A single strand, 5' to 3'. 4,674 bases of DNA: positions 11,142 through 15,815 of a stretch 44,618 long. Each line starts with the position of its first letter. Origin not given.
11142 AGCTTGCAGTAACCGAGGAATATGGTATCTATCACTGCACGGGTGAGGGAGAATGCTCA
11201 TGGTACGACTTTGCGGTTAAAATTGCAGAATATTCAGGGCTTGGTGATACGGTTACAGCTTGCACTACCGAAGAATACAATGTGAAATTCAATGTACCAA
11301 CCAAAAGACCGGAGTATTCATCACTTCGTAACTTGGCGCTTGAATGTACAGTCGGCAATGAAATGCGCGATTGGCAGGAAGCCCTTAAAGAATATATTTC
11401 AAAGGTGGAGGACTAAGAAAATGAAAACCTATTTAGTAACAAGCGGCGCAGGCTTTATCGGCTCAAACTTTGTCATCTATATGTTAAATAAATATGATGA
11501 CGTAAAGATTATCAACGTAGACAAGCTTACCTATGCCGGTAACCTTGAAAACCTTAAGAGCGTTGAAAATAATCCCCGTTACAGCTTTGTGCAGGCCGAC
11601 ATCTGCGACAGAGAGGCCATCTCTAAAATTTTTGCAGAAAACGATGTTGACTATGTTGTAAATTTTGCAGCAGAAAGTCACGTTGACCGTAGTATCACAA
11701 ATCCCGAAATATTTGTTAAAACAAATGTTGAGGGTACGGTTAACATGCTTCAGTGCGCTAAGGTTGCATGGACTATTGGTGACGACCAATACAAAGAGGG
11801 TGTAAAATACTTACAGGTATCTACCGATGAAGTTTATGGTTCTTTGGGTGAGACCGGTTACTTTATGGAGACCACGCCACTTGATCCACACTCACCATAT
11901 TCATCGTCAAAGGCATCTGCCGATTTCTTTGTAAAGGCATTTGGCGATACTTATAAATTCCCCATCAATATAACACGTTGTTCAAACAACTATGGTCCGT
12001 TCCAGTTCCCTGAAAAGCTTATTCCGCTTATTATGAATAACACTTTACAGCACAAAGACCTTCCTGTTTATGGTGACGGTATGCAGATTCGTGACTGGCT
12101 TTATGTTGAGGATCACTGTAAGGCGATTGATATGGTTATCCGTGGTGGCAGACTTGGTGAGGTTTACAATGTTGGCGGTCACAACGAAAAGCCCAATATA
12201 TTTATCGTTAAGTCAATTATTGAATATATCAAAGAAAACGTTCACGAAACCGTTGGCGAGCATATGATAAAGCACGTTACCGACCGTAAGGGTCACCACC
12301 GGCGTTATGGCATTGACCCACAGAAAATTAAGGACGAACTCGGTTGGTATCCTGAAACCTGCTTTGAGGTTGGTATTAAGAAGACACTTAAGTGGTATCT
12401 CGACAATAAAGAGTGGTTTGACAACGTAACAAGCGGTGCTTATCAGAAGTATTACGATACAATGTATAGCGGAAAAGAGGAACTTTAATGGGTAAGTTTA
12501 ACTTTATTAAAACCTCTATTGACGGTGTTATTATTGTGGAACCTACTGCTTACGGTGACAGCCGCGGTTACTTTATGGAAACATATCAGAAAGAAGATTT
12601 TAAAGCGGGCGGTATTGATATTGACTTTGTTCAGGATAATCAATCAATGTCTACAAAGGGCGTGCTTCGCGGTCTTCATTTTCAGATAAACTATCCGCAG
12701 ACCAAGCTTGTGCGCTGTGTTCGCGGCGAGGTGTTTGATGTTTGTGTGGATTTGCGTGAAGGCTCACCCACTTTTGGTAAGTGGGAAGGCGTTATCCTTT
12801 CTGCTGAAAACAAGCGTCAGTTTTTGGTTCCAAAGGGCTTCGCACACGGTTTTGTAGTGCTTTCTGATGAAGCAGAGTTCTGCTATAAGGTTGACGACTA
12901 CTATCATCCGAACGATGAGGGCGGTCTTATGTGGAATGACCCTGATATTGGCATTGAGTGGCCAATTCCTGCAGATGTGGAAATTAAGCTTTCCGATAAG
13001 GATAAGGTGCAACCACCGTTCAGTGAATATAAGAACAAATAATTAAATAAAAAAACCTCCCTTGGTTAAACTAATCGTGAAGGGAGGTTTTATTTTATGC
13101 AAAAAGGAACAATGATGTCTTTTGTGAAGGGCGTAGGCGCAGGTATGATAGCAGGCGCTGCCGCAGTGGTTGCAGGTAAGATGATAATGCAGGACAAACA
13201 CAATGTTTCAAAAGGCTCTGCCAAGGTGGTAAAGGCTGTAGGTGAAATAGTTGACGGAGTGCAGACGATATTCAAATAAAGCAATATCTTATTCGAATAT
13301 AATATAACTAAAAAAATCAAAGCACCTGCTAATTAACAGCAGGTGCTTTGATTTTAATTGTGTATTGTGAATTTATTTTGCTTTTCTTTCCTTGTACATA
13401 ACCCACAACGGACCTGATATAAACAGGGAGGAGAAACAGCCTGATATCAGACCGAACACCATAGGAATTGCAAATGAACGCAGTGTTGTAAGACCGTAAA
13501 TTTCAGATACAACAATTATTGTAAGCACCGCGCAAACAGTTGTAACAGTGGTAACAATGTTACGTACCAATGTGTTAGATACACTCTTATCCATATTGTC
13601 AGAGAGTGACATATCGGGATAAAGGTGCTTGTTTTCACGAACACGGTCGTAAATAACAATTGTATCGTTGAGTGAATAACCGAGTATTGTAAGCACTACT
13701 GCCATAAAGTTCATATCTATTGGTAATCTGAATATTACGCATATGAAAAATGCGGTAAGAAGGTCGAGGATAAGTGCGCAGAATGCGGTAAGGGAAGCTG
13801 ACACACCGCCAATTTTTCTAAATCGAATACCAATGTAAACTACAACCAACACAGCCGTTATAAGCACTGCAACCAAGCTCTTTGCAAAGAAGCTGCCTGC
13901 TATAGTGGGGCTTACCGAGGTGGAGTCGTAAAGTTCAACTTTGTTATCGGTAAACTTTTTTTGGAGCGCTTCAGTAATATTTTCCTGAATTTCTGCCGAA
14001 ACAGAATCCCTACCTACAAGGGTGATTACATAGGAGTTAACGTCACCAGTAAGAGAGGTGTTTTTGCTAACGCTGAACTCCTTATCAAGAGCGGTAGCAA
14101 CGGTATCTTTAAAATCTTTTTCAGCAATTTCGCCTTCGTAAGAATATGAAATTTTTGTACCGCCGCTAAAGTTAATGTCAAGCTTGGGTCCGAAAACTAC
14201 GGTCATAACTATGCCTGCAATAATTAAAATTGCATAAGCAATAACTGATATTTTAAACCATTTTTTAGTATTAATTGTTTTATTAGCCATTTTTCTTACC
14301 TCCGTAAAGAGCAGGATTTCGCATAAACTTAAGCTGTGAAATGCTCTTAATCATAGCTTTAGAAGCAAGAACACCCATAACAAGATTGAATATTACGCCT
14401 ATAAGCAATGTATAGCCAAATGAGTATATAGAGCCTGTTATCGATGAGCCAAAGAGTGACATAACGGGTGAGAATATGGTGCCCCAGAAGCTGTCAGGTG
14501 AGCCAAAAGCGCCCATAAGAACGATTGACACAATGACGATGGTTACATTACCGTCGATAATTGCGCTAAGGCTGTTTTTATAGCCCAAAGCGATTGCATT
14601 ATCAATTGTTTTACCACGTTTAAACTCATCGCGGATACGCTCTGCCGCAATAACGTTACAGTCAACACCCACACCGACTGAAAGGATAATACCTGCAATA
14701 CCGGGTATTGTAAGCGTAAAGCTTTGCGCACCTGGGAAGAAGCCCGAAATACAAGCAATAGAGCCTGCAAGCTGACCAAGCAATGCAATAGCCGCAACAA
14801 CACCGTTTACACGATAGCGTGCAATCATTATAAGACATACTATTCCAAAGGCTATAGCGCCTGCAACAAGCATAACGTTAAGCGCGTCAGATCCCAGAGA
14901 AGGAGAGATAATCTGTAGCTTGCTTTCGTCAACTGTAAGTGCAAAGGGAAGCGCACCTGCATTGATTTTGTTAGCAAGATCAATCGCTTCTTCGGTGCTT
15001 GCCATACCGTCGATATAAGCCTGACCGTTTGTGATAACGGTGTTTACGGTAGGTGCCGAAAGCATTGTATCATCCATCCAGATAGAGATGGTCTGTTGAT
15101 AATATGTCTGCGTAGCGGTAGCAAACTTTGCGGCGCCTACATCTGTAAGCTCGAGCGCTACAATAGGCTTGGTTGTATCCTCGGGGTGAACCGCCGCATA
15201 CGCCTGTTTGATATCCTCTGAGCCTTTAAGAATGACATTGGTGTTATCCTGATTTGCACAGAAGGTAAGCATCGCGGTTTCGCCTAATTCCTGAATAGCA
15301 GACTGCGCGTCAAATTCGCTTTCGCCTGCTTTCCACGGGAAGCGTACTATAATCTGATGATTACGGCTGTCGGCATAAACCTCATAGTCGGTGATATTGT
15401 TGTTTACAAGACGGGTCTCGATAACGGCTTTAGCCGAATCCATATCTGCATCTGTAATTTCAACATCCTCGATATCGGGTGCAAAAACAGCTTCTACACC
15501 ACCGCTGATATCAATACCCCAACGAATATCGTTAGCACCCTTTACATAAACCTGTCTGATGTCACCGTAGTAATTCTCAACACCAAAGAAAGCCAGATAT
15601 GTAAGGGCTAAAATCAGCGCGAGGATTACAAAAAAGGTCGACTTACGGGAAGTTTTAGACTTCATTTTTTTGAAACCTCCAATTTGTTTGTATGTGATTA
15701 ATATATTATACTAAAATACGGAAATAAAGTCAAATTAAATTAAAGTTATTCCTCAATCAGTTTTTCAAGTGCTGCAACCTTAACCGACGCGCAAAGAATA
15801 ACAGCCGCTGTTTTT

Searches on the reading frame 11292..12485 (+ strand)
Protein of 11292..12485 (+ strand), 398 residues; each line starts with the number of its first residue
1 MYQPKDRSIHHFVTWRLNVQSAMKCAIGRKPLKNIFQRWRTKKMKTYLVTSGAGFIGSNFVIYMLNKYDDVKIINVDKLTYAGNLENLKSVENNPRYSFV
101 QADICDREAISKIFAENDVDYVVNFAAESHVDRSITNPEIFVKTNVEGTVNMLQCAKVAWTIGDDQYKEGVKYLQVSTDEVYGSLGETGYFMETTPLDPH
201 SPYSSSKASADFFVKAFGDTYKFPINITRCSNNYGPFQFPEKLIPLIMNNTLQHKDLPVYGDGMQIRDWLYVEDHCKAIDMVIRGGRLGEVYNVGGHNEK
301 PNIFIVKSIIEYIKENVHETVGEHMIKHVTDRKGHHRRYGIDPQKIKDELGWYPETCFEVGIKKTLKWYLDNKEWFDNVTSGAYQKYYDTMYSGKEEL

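Call 25: search_protein_families(library=pfam, proteins=[window:11292-12485:+], max_evalue=0.001)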
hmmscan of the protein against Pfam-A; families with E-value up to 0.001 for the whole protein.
window:11292-12485:+ (398 aa): 6 families
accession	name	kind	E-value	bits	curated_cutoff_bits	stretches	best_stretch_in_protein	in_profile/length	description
PF16363.11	GDP_Man_Dehyd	-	1.6e-88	297.8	27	1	48-365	1-332/332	GDP-mannose 4,6 dehydratase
PF01370.27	Epimerase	-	1e-60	205.6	20.9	1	48-295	2-240/240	NAD dependent epimerase/dehydratase family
PF01073.25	3Beta_HSD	-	1e-12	48.1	22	1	48-276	1-222/280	3-beta hydroxysteroid dehydrogenase/isomerase family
PF02719.21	Polysacc_synt_2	-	9.5e-11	41.8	20.2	1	48-157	2-116/293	Polysaccharide biosynthesis protein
PF04321.23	RmlD_sub_bind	-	2.7e-10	40.2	27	1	94-236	33-154/287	RmlD substrate binding domain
PF07993.18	NAD_binding_4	-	3.2e-08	33.5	20.1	1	94-232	60-206/258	Male sterility protein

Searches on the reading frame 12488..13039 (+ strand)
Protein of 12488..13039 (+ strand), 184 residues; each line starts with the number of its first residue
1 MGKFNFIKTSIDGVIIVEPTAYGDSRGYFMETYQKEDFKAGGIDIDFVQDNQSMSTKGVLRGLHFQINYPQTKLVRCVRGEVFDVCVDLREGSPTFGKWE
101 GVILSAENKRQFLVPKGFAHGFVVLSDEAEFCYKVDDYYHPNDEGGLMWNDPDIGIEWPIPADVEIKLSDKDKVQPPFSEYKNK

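Call 25: search_protein_families(library=pfam, proteins=[window:12488-13039:+], max_evalue=0.001)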
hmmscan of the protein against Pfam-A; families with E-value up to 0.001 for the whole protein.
window:12488-13039:+ (184 aa): 1 family
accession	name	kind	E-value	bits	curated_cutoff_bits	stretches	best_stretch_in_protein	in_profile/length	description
PF00908.23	dTDP_sugar_isom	-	2e-75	252.6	27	1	8-179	1-167/168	dTDP-4-dehydrorhamnose 3,5-epimerase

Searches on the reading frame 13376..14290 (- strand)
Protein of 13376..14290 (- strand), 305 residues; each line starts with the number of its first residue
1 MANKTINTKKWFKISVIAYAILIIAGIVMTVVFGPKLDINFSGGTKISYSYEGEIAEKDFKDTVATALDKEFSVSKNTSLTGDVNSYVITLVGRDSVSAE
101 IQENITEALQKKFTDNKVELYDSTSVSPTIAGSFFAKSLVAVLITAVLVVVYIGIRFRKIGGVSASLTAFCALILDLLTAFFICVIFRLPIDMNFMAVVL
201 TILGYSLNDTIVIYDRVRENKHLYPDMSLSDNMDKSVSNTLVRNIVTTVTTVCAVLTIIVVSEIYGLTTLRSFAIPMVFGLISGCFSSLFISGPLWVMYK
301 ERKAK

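Call 25: search_protein_families(library=pfam, proteins=[window:13376-14290:-], max_evalue=0.001)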
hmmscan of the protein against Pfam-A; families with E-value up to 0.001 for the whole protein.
window:13376-14290:- (305 aa): 1 family
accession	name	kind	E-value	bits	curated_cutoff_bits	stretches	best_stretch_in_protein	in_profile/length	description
PF02355.23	SecD_SecF_C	-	5.5e-44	150.3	20.5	1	111-301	7-188/189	Protein export membrane protein SecD/SecF, C-terminal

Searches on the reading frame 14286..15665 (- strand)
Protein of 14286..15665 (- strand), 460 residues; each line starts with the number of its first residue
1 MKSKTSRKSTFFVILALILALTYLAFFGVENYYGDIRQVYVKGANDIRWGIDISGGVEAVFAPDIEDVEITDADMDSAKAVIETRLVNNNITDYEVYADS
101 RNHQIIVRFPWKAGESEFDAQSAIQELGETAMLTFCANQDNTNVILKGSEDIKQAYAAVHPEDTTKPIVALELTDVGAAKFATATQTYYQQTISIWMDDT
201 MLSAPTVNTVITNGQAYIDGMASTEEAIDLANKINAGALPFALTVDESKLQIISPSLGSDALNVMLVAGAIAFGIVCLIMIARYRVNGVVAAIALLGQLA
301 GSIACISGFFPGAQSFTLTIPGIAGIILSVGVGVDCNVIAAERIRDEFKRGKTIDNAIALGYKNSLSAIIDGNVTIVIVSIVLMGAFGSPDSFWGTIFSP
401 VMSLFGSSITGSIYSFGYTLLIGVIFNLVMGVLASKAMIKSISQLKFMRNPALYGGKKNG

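Call 25: search_protein_families(library=pfam, proteins=[window:14286-15665:-], max_evalue=0.001)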
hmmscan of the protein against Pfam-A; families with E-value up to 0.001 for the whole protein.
window:14286-15665:- (460 aa): 2 families
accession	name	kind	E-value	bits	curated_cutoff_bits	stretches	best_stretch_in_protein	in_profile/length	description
PF22599.2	SecDF_P1_head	-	4.7e-21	75.2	27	1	143-240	18-113/114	SecDF, P1 head subdomain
PF02355.23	SecD_SecF_C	-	3.5e-06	27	20.5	1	247-386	15-154/189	Protein export membrane protein SecD/SecF, C-terminal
